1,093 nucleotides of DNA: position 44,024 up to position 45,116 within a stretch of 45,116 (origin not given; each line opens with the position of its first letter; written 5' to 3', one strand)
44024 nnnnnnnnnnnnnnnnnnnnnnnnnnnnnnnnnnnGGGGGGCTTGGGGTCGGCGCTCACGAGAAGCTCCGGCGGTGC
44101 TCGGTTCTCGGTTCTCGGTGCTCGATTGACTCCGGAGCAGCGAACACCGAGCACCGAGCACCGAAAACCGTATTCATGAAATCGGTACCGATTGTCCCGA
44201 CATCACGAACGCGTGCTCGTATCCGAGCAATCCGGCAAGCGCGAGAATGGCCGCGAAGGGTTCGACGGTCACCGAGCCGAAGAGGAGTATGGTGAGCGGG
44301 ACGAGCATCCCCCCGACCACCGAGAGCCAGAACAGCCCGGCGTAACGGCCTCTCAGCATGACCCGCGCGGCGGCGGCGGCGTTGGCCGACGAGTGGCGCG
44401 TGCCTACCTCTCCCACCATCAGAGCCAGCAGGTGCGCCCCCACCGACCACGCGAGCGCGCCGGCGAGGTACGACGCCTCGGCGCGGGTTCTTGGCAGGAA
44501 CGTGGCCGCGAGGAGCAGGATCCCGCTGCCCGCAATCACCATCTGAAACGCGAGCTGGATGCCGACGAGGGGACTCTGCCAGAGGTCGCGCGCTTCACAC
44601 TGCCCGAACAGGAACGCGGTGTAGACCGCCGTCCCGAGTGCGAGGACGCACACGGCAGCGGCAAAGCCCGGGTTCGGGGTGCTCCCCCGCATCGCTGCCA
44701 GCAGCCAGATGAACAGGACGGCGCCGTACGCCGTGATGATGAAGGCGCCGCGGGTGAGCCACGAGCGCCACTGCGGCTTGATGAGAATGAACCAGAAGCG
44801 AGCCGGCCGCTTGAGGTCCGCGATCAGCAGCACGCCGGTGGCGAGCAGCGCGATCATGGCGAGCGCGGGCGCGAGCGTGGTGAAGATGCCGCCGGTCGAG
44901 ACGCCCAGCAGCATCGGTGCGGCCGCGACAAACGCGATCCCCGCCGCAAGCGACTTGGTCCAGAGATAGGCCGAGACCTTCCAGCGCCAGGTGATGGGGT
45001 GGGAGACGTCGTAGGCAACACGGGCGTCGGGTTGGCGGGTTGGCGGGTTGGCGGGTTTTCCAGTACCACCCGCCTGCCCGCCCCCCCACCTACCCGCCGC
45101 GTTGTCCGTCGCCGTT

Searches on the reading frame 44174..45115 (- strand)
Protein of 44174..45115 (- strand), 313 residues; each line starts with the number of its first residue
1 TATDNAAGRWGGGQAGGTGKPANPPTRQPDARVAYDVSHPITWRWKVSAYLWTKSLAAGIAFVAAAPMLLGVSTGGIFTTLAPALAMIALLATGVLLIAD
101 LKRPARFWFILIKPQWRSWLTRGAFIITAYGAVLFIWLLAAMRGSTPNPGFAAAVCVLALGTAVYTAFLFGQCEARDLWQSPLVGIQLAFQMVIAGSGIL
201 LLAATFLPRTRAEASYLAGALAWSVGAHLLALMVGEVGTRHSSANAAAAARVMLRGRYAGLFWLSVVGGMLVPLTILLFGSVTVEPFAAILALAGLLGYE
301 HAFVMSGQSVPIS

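Call 15: search_protein_families(library=pfam, proteins=[window:44174-45115:-], max_evalue=0.001)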
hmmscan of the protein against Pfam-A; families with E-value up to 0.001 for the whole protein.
window:44174-45115:- (313 aa): 2 families
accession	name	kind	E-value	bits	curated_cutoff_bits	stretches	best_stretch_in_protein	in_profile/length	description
PF03916.19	NrfD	-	4.3e-20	73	25.8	1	39-308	7-309/313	Polysulphide reductase, NrfD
PF14589.11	NrfD_2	-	0.00079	19.7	27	1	42-309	13-274/281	Polysulfide reductase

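Call 63: find_homologous_proteins(query=window:44177-45115:-, max_evalue=1e-20)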
Query window:44177-45115:- (313 aa): 2190 proteins with E <= 1e-20 among 8000 candidates; the best 120 are listed.
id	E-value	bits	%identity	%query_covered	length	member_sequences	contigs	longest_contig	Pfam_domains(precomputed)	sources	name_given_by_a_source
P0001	1.9e-192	657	99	100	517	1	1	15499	PF14697.12,PF12797.13,PF12837.13,PF13247.12,PF00037.33,PF03916.20,PF12838.13,PF25160.2,PF13237.12,PF13187.12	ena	-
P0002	6.1e-134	465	66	100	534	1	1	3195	PF14697.12,PF12837.13,PF13247.12,PF03916.20,PF12838.13,PF12800.13,PF12797.13,PF00037.33,PF14589.11,PF25160.2,PF13237.12,PF13187.12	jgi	jgi:Fe-S-cluster-containing dehydrogenase component/formate-dependent nitrite reductase membrane com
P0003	2.8e-128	446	65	100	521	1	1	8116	PF14697.12,PF12797.13,PF12837.13,PF13247.12,PF00037.33,PF03916.20,PF12838.13,PF25160.2,PF13237.12,PF12800.13,PF13187.12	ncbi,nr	ncbi:MAG: polysulfide reductase NrfD [Gemmatimonadetes bacterium]|nr:polysulfide reductase NrfD [Gem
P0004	1.4e-117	411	70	87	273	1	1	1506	PF03916.20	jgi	jgi:formate-dependent nitrite reductase membrane component NrfD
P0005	2.2e-117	410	64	100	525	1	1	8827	PF14697.12,PF12797.13,PF12837.13,PF13247.12,PF00037.33,PF03916.20,PF12838.13,PF25160.2,PF13237.12,PF13187.12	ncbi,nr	ncbi:MAG: polysulfide reductase NrfD [Gemmatimonadetes bacterium]|nr:polysulfide reductase NrfD [Gem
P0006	1.0e-112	395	64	92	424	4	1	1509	PF12797.13,PF12837.13,PF13247.12,PF00037.33,PF03916.20,PF12838.13,PF13237.12,PF13187.12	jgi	jgi:formate-dependent nitrite reductase membrane component NrfD/ferredoxin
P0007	7.3e-102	359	58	100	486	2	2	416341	PF12837.13,PF13247.12,PF00037.33,PF13484.12,PF03916.20,PF12838.13,PF25160.2,PF13237.12,PF13187.12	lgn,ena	-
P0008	1.8e-98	348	58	97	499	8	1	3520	PF12837.13,PF13247.12,PF00037.33,PF03916.20,PF12838.13,PF25160.2,PF13237.12,PF13187.12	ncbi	-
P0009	6.7e-96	340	57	96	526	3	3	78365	PF12797.13,PF12837.13,PF13247.12,PF00037.33,PF12798.13,PF03916.20,PF12838.13,PF25160.2,PF13237.12,PF13187.12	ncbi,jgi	jgi:Fe-S-cluster-containing dehydrogenase component/formate-dependent nitrite reductase membrane com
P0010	2.1e-95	338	58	100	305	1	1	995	PF03916.20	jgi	jgi:formate-dependent nitrite reductase membrane component NrfD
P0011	4.9e-94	334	56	100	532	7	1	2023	PF14697.12,PF12797.13,PF12837.13,PF13247.12,PF00037.33,PF12798.13,PF03916.20,PF12838.13,PF25160.2,PF13237.12,PF13187.12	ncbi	-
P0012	5.4e-94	333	56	97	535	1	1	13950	PF12797.13,PF12837.13,PF13247.12,PF00037.33,PF12798.13,PF03916.20,PF12838.13,PF25160.2,PF13237.12,PF13187.12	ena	-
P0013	1.9e-93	332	59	91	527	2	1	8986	PF14697.12,PF12797.13,PF12837.13,PF13247.12,PF00037.33,PF12798.13,PF03916.20,PF12838.13,PF25160.2,PF13237.12,PF13187.12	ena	-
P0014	4.0e-92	327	56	98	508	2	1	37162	PF14697.12,PF12797.13,PF12837.13,PF13247.12,PF00037.33,PF13484.12,PF03916.20,PF12838.13,PF25160.2,PF13237.12,PF13187.12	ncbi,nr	ncbi:MAG: polysulfide reductase NrfD [Gemmatimonadetes bacterium]|nr:polysulfide reductase NrfD [Gem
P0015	1.1e-91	326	57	97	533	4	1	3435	PF12797.13,PF12837.13,PF13247.12,PF00037.33,PF12798.13,PF03916.20,PF12838.13,PF25160.2,PF13237.12,PF13187.12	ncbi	-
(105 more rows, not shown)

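Call 64: find_encoding_contigs(protein=P0001, flank=10000, max_places=5)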
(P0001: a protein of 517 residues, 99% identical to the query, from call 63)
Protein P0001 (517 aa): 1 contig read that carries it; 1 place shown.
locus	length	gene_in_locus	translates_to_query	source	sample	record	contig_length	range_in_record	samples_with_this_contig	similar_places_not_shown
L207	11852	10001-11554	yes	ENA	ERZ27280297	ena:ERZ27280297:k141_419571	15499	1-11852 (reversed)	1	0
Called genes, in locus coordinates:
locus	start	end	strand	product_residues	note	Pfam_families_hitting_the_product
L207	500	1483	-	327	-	PF00483:NTP_transferase, PF12804:NTP_transf_3 (weak), PF25084:LbH_EIF2B (faint), PF25087:GMPPB_C (weak)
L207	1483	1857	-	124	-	PF01050:MannoseP_isomer, PF07883:Cupin_2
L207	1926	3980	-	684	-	PF01636:APH (faint), PF14827:dCache_3, PF00672:HAMP, PF00069:Pkinase, PF07714:PK_Tyr_Ser-Thr, PF03109:ABC1 (weak)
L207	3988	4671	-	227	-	PF13620:CarboxypepD_reg (weak)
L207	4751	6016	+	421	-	-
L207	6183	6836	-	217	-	-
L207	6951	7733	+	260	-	PF04536:TPM_phosphatase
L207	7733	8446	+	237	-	-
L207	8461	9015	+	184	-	PF04011:LemA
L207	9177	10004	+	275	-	PF01925:TauE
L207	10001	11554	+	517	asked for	PF13237:Fer4_10 (weak), PF13247:Fer4_11, PF12838:Fer4_7 (weak), PF13187:Fer4_9 (weak), PF25160:LdpA_Fe-S-bd (weak), PF12797:Fer4_2 (weak), PF00037:Fer4, PF03916:NrfD, +4 more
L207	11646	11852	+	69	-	?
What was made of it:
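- Tried and rejected: Only the Fer4-NrfD look-up (L207) reached past the window end (call 64).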
